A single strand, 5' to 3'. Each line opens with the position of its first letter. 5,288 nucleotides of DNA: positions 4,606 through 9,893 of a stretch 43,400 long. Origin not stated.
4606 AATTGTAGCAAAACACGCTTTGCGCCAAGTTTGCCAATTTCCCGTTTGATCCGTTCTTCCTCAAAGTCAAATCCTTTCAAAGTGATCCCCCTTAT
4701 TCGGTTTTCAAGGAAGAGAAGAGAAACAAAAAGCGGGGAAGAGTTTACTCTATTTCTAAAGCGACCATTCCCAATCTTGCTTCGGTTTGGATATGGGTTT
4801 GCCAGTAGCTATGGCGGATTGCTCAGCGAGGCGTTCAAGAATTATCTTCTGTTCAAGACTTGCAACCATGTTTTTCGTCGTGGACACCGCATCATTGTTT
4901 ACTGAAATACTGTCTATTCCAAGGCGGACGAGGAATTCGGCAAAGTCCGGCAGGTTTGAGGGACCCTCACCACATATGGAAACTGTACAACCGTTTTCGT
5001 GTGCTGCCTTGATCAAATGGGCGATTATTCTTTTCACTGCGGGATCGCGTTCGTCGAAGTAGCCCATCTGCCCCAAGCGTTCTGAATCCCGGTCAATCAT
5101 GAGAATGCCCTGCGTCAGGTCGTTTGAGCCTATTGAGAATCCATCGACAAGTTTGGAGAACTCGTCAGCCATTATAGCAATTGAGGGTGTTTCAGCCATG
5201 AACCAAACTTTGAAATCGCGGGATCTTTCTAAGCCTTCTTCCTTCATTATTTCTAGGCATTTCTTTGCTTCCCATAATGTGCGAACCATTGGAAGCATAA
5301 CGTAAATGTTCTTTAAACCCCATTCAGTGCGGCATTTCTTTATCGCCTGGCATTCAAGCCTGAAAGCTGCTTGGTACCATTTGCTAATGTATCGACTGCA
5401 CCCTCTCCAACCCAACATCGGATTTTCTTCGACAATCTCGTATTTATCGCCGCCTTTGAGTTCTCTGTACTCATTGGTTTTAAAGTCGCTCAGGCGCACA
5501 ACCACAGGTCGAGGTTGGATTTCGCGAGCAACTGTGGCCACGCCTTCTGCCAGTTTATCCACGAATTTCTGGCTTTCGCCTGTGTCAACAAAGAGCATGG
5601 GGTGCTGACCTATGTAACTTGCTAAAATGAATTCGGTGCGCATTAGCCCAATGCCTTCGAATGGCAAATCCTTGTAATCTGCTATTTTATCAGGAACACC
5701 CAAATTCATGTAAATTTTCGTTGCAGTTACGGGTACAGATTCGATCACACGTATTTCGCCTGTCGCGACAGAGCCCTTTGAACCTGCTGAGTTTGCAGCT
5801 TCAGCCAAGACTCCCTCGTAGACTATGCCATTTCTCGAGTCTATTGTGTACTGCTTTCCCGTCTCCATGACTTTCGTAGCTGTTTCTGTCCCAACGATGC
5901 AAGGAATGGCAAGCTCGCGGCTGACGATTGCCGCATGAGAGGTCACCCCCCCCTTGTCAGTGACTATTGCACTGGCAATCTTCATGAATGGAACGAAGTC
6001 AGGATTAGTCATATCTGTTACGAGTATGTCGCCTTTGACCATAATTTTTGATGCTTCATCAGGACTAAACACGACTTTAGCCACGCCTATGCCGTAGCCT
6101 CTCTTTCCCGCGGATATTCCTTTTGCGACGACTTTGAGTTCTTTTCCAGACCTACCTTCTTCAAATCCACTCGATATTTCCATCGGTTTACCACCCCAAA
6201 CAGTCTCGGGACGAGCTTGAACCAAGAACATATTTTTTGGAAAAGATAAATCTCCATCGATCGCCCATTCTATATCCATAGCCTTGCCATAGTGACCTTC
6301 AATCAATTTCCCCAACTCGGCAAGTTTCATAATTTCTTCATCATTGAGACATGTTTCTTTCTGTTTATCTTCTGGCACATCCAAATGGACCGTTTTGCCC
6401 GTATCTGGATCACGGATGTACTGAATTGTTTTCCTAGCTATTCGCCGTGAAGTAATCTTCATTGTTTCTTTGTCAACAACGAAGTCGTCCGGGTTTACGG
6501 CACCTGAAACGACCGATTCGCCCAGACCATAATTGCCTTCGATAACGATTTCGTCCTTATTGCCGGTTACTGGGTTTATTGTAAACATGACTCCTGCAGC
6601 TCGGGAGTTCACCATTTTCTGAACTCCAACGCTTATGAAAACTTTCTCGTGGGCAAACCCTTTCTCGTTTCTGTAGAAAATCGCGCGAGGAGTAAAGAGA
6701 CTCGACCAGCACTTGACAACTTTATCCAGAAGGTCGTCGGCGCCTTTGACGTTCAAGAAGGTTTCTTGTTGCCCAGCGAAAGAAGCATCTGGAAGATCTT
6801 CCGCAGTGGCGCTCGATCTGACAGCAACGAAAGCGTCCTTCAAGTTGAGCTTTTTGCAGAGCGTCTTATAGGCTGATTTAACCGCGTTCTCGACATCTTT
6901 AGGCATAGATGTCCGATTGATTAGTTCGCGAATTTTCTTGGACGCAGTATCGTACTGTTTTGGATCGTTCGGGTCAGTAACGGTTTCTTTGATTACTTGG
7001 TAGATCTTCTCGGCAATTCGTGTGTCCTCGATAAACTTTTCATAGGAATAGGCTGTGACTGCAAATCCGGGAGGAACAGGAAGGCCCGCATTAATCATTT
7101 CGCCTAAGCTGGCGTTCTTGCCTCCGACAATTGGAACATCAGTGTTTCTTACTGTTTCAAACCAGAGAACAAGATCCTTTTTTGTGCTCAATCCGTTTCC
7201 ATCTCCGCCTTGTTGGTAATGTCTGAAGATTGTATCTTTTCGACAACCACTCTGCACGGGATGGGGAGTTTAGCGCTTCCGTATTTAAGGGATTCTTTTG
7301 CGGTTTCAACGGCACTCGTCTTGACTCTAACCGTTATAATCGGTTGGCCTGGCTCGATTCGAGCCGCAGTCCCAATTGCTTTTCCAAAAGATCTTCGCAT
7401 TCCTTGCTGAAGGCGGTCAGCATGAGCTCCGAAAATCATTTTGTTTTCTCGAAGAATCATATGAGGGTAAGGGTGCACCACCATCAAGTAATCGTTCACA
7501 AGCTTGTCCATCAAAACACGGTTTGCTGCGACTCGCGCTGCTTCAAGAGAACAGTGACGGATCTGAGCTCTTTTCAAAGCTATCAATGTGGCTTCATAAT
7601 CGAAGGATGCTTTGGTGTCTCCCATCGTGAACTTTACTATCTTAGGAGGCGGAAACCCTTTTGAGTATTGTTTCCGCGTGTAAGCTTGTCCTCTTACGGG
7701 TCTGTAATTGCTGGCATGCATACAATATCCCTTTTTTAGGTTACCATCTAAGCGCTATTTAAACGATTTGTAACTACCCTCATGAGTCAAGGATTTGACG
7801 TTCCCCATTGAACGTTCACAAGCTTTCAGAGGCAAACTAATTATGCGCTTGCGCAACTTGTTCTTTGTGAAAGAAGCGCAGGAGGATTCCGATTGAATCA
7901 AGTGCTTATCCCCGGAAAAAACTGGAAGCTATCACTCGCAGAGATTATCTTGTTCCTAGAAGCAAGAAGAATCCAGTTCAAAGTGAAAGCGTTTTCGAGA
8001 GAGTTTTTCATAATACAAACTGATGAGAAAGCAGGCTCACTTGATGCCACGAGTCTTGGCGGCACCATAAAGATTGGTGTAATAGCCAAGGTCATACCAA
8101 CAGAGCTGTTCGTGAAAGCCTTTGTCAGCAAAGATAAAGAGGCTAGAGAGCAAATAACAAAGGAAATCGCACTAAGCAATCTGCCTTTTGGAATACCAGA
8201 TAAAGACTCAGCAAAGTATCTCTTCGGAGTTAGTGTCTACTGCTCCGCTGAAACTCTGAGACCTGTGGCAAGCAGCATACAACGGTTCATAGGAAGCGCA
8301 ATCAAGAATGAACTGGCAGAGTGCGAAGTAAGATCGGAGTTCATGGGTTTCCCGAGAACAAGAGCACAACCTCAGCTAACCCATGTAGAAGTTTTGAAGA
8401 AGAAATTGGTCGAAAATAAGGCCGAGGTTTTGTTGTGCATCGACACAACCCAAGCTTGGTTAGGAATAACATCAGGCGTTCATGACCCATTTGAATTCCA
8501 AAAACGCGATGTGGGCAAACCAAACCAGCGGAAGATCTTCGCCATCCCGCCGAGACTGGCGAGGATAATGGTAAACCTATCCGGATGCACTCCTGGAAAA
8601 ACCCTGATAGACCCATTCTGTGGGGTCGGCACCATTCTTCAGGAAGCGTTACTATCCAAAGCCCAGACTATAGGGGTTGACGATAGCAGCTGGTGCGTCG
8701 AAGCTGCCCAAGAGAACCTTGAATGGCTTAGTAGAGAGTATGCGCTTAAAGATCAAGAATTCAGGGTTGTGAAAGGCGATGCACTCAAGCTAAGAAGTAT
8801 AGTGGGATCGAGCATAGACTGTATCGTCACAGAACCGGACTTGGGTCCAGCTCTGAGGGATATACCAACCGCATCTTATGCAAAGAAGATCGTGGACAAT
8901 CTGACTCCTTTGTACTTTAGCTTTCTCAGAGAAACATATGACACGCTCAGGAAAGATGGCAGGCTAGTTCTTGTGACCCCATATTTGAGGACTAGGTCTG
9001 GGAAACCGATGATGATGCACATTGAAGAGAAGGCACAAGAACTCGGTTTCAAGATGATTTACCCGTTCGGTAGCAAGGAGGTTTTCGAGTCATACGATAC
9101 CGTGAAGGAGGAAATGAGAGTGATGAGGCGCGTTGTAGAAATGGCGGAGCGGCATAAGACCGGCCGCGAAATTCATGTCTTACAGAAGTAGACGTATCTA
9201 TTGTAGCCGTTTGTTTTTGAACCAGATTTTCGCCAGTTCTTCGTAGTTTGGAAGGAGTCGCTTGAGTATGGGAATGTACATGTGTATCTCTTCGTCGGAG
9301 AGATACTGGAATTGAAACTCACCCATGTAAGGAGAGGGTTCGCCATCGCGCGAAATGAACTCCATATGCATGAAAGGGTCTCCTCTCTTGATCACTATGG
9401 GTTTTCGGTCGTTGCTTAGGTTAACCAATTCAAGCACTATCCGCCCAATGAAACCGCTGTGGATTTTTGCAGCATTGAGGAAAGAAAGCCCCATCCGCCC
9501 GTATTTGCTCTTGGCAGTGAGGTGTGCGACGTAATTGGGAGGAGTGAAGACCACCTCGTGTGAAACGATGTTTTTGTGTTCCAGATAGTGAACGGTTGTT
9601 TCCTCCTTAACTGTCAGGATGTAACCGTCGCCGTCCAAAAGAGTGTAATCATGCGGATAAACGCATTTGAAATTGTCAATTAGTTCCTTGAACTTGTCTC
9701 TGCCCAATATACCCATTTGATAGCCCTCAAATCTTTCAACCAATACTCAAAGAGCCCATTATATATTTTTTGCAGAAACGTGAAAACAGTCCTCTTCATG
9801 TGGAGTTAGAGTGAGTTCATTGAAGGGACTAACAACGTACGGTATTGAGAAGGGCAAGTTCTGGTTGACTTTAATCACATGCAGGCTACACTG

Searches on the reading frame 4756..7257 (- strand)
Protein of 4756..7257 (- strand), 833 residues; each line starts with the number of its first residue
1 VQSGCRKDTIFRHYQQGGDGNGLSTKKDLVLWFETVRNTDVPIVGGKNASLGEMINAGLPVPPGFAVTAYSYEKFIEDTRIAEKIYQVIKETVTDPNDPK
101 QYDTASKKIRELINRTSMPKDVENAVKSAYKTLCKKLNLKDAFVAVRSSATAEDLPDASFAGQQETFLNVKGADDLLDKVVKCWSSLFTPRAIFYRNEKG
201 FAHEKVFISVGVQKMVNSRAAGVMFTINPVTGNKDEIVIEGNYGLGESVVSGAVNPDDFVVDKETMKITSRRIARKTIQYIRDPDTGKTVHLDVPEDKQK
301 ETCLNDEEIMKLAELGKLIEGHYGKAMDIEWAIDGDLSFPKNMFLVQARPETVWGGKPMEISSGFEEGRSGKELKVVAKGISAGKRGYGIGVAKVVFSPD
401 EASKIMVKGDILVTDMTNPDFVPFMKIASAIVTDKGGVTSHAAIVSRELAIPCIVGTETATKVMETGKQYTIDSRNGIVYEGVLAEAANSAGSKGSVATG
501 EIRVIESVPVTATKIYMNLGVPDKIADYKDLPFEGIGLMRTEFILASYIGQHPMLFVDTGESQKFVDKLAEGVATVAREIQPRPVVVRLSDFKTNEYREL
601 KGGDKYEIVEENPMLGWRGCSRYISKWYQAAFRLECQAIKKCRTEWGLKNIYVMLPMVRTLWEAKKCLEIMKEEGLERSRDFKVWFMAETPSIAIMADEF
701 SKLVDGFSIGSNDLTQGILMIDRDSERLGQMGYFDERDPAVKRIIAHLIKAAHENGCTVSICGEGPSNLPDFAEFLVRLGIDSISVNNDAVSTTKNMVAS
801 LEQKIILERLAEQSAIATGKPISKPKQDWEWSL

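Call 56: search_protein_families(library=pfam, proteins=[window:4756-7257:-], max_evalue=0.00001)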
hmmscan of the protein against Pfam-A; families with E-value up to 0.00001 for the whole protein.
window:4756-7257:- (833 aa): 3 families
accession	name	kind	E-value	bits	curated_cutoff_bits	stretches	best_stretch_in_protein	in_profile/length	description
PF01326.24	PPDK_N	-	5.3e-123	410.9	27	1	42-358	2-316/328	Pyruvate phosphate dikinase, AMP/ATP-binding domain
PF02896.24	PEP-utilizers_C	-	1.7e-74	251.1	22.8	1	508-801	15-291/293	PEP-utilising enzyme, PEP-binding domain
PF00391.29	PEP-utilizers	-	3.8e-25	87.7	23.1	1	408-477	3-72/72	PEP-utilising enzyme, mobile domain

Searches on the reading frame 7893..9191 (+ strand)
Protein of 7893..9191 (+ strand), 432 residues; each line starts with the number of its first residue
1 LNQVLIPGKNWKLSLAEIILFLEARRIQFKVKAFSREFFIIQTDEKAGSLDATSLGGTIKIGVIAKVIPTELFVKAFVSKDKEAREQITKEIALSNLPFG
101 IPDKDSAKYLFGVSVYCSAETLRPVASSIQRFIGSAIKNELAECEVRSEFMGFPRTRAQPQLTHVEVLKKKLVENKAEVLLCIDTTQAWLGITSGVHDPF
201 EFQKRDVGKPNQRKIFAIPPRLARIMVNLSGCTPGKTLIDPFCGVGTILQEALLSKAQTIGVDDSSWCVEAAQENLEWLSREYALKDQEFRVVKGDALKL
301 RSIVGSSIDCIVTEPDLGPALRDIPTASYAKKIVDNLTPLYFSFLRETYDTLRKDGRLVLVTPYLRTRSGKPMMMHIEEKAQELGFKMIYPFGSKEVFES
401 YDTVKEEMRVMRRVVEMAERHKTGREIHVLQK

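Call 56: search_protein_families(library=pfam, proteins=[window:7893-9191:+], max_evalue=0.00001)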
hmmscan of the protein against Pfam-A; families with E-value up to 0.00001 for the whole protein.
window:7893-9191:+ (432 aa): 3 families
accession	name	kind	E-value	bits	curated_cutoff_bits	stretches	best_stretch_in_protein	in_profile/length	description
PF01170.24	UPF0020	-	2.6e-15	57.1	22.3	1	217-364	11-168/197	RMKL-like, methyltransferase domain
PF13847.12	Methyltransf_31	-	8.3e-07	29.2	27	1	234-382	3-127/145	Methyltransferase domain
PF01555.25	N6_N4_Mtase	-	3.9e-06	27.4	26.7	0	216-273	164-220/221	DNA methylase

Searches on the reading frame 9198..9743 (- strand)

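Call 102: search_protein_families(library=pfam, proteins=[window:9198-9743:-], max_evalue=0.01)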
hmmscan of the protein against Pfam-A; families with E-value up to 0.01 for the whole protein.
window:9198-9743:- (181 aa): 1 family
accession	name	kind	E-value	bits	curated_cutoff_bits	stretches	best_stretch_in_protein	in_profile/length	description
PF22769.1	DCD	-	6.8e-10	39.7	27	1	60-129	82-150/153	dCTP deaminase-like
